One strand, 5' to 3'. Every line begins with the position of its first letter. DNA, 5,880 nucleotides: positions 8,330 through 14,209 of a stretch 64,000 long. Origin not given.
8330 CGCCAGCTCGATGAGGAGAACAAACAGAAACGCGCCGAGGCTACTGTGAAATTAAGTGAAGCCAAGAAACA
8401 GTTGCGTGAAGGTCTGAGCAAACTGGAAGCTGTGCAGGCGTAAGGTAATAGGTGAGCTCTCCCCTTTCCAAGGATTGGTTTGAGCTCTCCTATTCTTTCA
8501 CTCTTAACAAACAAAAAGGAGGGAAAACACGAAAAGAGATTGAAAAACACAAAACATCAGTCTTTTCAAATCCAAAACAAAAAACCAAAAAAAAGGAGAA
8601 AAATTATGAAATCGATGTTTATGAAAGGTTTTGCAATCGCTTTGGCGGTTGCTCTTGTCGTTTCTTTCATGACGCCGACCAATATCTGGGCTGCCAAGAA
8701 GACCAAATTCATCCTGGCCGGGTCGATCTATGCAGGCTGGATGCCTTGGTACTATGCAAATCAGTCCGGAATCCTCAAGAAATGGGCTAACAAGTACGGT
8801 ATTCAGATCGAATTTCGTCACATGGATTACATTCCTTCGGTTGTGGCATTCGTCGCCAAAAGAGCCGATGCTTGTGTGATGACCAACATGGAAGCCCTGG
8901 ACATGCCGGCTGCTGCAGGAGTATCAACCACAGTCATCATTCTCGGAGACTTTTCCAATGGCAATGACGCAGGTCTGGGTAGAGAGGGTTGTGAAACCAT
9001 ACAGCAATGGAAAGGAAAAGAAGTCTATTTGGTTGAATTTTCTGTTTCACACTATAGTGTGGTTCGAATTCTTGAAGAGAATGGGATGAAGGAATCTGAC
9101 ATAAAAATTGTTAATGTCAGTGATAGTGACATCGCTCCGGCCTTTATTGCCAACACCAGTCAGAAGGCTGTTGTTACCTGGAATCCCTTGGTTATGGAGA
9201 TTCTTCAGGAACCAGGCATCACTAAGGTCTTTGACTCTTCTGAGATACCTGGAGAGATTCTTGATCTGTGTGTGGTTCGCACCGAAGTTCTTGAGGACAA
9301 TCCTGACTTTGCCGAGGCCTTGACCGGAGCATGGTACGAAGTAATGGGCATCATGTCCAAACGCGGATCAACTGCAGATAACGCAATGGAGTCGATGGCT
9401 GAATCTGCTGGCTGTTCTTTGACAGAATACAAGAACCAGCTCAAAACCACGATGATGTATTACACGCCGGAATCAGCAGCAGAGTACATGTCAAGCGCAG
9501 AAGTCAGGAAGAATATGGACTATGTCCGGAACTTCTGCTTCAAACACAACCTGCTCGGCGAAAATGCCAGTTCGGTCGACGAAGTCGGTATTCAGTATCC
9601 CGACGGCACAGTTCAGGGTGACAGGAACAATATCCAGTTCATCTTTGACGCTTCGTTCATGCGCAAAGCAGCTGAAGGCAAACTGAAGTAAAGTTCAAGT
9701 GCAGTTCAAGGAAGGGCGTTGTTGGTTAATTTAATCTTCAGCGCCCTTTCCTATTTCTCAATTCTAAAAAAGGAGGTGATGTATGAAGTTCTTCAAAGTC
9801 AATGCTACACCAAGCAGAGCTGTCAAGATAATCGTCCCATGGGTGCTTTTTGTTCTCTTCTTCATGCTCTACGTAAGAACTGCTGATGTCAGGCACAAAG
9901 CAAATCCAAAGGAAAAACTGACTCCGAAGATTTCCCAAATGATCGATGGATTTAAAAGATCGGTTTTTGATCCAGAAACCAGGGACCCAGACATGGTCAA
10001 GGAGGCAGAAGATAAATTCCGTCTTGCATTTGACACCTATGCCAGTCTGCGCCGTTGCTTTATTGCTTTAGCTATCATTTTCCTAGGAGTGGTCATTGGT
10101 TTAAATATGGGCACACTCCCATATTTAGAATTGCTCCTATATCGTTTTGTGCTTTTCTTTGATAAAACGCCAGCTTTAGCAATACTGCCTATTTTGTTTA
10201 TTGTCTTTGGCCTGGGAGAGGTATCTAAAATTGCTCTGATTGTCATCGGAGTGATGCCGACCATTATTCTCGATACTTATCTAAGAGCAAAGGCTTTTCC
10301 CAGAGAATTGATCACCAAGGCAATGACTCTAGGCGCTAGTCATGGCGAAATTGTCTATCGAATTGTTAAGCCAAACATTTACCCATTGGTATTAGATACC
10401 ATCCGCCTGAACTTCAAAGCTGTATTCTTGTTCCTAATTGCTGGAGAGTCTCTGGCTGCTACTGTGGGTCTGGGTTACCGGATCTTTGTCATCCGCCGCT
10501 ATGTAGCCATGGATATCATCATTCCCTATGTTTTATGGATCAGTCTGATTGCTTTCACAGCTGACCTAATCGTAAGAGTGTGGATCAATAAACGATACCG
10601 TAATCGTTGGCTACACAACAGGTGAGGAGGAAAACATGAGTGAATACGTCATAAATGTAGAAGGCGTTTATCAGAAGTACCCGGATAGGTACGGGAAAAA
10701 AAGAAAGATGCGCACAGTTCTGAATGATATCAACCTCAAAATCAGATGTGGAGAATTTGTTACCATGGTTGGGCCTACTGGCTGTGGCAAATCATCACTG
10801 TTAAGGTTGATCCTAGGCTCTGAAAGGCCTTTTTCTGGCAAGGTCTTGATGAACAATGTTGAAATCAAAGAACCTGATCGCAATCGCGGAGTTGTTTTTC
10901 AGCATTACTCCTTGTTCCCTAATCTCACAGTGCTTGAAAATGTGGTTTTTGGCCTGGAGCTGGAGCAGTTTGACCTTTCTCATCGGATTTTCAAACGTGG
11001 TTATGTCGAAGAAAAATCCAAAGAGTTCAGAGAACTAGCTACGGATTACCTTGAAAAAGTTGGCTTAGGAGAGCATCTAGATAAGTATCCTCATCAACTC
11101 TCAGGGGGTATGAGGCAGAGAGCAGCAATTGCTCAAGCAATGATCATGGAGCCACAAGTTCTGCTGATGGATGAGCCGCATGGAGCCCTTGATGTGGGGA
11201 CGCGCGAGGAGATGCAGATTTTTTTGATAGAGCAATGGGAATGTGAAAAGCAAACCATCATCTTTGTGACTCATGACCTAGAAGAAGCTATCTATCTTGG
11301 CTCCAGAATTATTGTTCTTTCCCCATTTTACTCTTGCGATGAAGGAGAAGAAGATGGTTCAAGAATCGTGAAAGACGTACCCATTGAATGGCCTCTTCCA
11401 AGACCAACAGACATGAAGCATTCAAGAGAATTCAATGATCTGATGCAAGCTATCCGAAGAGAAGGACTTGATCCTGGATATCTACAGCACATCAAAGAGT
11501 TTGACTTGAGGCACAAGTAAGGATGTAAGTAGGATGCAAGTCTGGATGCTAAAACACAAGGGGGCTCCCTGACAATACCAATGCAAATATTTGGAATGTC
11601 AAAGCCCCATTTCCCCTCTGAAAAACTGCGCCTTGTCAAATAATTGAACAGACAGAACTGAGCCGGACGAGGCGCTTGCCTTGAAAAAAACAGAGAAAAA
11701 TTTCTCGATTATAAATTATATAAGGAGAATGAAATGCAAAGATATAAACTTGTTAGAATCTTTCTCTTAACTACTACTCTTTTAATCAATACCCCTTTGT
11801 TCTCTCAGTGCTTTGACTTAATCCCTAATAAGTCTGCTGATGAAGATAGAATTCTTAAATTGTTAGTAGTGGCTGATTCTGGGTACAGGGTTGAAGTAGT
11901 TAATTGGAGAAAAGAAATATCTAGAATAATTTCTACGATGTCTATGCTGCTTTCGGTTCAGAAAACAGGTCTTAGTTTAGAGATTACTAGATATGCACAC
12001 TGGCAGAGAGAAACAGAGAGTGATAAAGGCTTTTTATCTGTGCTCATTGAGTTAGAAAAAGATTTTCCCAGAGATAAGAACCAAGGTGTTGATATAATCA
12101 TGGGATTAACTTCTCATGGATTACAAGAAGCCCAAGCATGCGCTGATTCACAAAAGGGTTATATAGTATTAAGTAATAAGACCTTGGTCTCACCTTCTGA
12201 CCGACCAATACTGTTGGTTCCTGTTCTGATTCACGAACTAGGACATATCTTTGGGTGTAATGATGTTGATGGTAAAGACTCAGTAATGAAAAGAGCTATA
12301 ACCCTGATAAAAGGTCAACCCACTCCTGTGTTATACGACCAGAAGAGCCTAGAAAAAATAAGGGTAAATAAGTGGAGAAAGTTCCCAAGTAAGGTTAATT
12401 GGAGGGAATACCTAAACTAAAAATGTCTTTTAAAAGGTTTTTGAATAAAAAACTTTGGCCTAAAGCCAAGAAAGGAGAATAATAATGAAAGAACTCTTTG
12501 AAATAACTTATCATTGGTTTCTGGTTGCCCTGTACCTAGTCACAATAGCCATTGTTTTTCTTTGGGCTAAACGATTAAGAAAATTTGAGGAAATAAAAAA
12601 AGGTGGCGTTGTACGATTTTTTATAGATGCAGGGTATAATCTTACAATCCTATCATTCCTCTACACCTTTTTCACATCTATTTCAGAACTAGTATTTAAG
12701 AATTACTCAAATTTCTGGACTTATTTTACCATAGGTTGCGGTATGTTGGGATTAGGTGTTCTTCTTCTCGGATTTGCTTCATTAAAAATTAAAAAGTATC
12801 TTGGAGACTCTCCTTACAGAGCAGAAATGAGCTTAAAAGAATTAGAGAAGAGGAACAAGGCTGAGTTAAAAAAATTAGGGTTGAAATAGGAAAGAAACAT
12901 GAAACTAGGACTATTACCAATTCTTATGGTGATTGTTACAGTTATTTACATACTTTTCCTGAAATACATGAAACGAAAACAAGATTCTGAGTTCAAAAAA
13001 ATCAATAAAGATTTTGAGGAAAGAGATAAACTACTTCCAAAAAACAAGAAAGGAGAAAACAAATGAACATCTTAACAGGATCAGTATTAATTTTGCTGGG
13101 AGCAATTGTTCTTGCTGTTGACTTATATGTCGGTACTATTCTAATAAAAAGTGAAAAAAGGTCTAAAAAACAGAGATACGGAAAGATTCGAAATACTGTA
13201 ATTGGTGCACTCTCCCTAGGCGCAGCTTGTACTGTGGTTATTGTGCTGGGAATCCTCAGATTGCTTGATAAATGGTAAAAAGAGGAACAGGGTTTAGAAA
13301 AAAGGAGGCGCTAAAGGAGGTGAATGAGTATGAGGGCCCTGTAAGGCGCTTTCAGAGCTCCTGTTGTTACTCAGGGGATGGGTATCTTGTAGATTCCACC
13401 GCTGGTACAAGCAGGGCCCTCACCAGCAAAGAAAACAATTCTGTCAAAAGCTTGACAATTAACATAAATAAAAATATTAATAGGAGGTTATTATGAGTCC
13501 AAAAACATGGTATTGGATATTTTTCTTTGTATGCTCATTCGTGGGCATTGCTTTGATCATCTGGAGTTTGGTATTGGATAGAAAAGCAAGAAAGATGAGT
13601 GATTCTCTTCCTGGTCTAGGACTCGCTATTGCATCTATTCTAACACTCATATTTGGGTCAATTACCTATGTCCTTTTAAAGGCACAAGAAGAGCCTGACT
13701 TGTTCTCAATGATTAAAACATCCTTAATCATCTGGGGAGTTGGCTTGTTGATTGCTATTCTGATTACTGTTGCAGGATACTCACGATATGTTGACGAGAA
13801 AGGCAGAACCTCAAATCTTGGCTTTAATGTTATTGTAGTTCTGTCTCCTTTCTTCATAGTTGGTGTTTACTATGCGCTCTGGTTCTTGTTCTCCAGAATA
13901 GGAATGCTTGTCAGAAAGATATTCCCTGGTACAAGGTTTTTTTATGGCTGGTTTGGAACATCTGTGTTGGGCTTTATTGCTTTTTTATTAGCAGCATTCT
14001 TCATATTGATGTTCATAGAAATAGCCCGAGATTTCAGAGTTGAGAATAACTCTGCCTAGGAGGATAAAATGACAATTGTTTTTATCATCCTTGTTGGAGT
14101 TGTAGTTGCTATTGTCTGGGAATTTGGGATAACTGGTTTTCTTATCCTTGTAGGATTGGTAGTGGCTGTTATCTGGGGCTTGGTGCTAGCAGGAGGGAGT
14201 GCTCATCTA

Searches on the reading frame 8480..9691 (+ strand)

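Call 6: search_protein_families(library=pfam, proteins=[window:8480-9691:+], max_evalue=0.01)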
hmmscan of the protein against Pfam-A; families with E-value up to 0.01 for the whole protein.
window:8480-9691:+ (403 aa): 1 family
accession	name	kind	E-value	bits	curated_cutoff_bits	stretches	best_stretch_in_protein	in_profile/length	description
PF09084.16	NMT1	-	1.9e-08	34.9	20.5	1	169-284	83-201/216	NMT1/THI5 like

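Call 86: search_protein_families(library=ncbifam, proteins=[window:8606-9691:+], max_evalue=0.001)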
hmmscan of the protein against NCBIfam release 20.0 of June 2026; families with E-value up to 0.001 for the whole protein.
window:8606-9691:+ (361 aa): 5 families
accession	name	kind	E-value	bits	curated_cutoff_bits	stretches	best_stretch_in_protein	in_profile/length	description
TIGR03427.1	ABC_peri_uca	equivalog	5.9e-136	453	333.9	1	32-360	1-328/328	putative urea ABC transporter substrate-binding protein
TIGR01728.1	SsuA_fam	subfamily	3.9e-19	69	163.5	1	40-294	5-257/290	aliphatic sulfonate ABC transporter substrate-binding protein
TIGR01729.1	taurine_ABC_bnd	equivalog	2.2e-12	47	304.25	1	61-296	22-263/300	taurine ABC transporter substrate-binding protein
NF008553.0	PRK11480.1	equivalog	2.4e-08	33.6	490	1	59-240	44-225/320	taurine ABC transporter substrate-binding protein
NF008588.0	PRK11553.1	subfamily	2.9e-06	26.4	299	1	130-214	122-205/319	aliphatic sulfonate ABC transporter substrate-binding protein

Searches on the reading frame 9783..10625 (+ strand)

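Call 7: search_protein_families(library=pfam, proteins=[window:9783-10625:+], max_evalue=0.01)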
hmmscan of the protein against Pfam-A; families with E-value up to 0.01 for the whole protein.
window:9783-10625:+ (280 aa): 1 family
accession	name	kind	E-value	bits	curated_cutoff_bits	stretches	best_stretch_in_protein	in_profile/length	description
PF00528.27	BPD_transp_1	-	9.3e-16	58.5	26.4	1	99-266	2-177/184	Binding-protein-dependent transport system inner membrane component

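Call 86: search_protein_families(library=ncbifam, proteins=[window:9783-10625:+], max_evalue=0.001)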
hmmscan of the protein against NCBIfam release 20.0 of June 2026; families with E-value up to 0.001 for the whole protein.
window:9783-10625:+ (280 aa): 6 families
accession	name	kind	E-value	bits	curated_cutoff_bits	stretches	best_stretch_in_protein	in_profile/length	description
NF007545.0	PRK10160.1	equivalog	9.8e-24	84.2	342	1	86-266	81-262/275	taurine ABC transporter permease TauC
NF040733.1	ABC_perm_U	equivalog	1.4e-17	64.1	295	1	89-271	62-244/251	ABC transporter permease subunit SaoP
NF008470.0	PRK11365.1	equivalog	2e-16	60.2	347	1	89-269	66-251/263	aliphatic sulfonate ABC transporter permease SsuC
TIGR01183.1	ntrB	equivalog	1.7e-11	44.2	209.05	1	80-264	14-199/202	nitrate ABC transporter permease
NF008196.0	PRK10952.1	equivalog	6.5e-07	28.5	439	1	96-244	154-303/356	glycine betaine/L-proline ABC transporter permease ProW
TIGR03416.1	ABC_choXWV_perm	equivalog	3.3e-05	23.5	363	1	96-234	100-237/267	choline ABC transporter permease subunit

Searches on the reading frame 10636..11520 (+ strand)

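Call 7: search_protein_families(library=pfam, proteins=[window:10636-11520:+], max_evalue=0.01)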
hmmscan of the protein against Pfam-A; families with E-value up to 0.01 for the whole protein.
window:10636-11520:+ (294 aa): 6 families
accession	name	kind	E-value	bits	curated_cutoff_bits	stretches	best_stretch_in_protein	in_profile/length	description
PF00005.33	ABC_tran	-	7.5e-34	117.7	25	1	29-181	1-135/137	ABC transporter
PF00004.35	AAA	-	0.001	20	21.2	0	43-212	2-108/131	ATPase family associated with various cellular activities (AAA)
PF13401.12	AAA_22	-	0.0012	19.6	27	1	41-216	7-127/130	AAA domain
PF13304.12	AAA_21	-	0.0015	19.1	27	0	43-138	3-119/304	AAA domain, putative AbiEii toxin, Type IV TA system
PF02463.25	SMC_N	-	0.0016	18.3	40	1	40-210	25-195/220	RecF/RecN/SMC N terminal domain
PF20703.3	nSTAND1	-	0.0024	18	27.1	1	19-57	17-51/379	Novel STAND NTPase 1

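Call 86: search_protein_families(library=ncbifam, proteins=[window:10636-11520:+], max_evalue=0.001)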
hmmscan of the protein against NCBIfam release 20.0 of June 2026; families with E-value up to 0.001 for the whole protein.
window:10636-11520:+ (294 aa): 187 families (the best 25 are shown)
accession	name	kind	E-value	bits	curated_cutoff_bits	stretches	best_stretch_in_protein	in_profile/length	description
NF040729.1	ABC_ATP_SaoA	equivalog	6.7e-57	192.7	360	1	18-273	10-242/248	ABC transporter ATP-binding protein SaoA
NF008421.0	PRK11248.1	equivalog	3.7e-54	183.9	357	1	26-230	14-204/255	taurine ABC transporter ATP-binding subunit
TIGR01184.1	ntrCD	subfamily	6.9e-54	182.8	291.8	1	29-257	1-211/230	nitrate ABC transporter ATP-binding protein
TIGR03265.1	PhnT2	equivalog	1e-52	179.6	457.7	1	21-228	12-208/353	putative 2-aminoethylphosphonate ABC transporter ATP-binding protein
TIGR00968.1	3a0106s01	subfamily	3.3e-52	177.4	342.75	1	26-229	13-205/237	sulfate ABC transporter ATP-binding protein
NF006987.0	PRK09452.1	equivalog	1.8e-51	175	482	1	22-228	26-221/378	spermidine/putrescine ABC transporter ATP-binding protein PotA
NF043075.1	MMSYN1_0197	equivalog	3e-51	174.4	550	1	23-228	12-206/341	spermidine/putrescine ABC transporter ATP-binding protein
TIGR01186.1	proV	subfamily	5.5e-49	167.2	326.6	1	26-228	6-203/363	betaine/proline/choline family ABC transporter ATP-binding protein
NF008105.0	PRK10851.1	equivalog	1e-48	165.9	502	1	24-229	13-211/362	sulfate/thiosulfate ABC transporter ATP-binding protein CysA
NF008420.0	PRK11247.1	equivalog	1.1e-46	159.1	395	2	130-228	109-207/257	aliphatic sulfonates ABC transporter ATP-binding protein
NF008653.0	PRK11650.1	subfamily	6.1e-45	153.8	432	1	26-229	17-209/357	sn-glycerol-3-phosphate ABC transporter ATP-binding protein UgpC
TIGR01187.1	potA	subfamily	6.3e-45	153.7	355.6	1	44-229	1-175/325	polyamine ABC transporter ATP-binding protein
NF040840.2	tungstate_WtpC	equivalog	1.7e-44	152.5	440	1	28-228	15-204/347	tungstate ABC transporter ATP-binding protein WtpC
TIGR03258.1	PhnT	equivalog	9.1e-44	149.9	499.15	1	24-228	19-213/359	2-aminoethylphosphonate ABC transport system ATP-binding subunit PhnT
NF008233.0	PRK11000.1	equivalog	1.3e-43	149.2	568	1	27-229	17-208/369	maltose/maltodextrin ABC transporter ATP-binding protein MalK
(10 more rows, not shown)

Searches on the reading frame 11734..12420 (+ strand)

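Call 7: search_protein_families(library=pfam, proteins=[window:11734-12420:+], max_evalue=0.01)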
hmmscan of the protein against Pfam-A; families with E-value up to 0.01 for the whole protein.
window:11734-12420:+ (228 aa): 3 families
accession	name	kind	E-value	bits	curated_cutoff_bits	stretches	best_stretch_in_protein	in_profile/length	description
PF13688.12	Reprolysin_5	-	1.3e-05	25.9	27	1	39-180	3-161/196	Metallo-peptidase family M12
PF00413.30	Peptidase_M10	-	0.0027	18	24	1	149-193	102-140/159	Matrixin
PF13582.12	Reprolysin_3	-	0.0065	17.4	22.4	1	62-176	4-121/123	Metallo-peptidase family M12B Reprolysin-like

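Call 86: search_protein_families(library=ncbifam, proteins=[window:11734-12420:+], max_evalue=0.001)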
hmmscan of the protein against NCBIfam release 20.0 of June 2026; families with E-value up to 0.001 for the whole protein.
window:11734-12420:+ (228 aa): 0 families

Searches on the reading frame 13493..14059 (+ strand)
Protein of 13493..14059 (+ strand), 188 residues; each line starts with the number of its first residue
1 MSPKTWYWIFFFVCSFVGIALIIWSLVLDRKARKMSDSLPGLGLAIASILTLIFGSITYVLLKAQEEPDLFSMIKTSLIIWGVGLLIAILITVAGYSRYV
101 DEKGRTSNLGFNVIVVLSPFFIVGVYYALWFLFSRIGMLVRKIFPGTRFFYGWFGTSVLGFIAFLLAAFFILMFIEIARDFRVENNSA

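Call 7: search_protein_families(library=pfam, proteins=[window:13493-14059:+], max_evalue=0.01)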
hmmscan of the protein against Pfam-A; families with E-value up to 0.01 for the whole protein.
window:13493-14059:+ (188 aa): 1 family
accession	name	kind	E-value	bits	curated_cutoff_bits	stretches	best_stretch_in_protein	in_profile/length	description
PF10190.14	Tmemb_170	-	0.008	16.9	29.5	1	5-98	12-101/106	Putative transmembrane protein 170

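Call 26: search_protein_families(library=phrogs, proteins=[window:13493-14059:+], max_evalue=0.01)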
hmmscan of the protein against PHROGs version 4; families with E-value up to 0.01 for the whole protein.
window:13493-14059:+ (188 aa): 0 families
